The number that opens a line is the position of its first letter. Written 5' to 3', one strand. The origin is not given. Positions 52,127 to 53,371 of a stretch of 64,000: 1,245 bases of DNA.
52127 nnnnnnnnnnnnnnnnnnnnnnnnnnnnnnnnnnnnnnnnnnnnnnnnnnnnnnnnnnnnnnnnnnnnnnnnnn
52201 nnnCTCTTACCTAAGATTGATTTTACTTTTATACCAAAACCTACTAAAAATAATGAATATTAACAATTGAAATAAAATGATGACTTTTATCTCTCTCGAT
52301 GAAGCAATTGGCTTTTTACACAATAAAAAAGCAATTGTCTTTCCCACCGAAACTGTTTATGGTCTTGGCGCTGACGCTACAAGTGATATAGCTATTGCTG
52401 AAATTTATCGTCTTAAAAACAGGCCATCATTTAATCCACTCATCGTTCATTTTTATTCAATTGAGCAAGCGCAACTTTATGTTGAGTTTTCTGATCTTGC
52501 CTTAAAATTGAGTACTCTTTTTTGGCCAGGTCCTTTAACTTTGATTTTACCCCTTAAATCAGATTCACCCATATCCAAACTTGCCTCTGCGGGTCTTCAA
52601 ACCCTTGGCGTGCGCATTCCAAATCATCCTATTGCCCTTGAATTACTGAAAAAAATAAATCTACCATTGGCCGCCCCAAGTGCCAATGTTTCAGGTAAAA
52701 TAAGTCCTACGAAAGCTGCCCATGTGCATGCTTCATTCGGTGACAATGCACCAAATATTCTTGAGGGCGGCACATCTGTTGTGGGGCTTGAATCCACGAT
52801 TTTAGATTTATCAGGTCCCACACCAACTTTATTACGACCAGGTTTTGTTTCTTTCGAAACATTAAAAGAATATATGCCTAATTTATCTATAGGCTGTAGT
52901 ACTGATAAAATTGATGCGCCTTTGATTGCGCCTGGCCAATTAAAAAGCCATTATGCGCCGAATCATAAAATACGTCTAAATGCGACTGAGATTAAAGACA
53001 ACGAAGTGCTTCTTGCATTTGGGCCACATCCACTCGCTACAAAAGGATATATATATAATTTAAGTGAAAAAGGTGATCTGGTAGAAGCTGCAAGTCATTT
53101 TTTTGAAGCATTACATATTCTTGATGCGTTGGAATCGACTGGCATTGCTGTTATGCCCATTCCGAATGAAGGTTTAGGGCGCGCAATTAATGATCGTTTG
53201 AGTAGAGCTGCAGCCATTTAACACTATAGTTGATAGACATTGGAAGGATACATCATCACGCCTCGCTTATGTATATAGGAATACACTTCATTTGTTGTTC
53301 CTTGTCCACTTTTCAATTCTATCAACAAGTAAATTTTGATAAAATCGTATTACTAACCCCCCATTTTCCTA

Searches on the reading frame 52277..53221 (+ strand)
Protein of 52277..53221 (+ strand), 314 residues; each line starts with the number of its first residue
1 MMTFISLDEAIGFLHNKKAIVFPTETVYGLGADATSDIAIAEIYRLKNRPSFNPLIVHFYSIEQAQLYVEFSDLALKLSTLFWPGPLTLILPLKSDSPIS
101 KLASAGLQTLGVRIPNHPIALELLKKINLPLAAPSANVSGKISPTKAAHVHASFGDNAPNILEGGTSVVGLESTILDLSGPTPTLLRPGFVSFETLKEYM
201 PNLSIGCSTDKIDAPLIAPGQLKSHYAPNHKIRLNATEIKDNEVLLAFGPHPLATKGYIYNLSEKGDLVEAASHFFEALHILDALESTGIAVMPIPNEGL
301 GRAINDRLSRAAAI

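Call 10: search_protein_families(library=ncbifam, proteins=[window:52277-53221:+])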
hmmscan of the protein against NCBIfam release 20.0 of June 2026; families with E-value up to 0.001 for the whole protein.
window:52277-53221:+ (314 aa): 3 families
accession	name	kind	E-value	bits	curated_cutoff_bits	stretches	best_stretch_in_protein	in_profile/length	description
TIGR00057.1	TIGR00057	equivalog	4.5e-47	159.9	123.2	1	7-198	11-199/202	L-threonylcarbamoyladenylate synthase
NF007919.1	PRK10634.1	equivalog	4.7e-26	91.3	175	1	13-177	4-168/176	L-threonylcarbamoyladenylate synthase type 1 TsaC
TIGR00143.1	hypF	equivalog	1.4e-05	23.4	466.1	1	29-141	216-325/741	carbamoyltransferase HypF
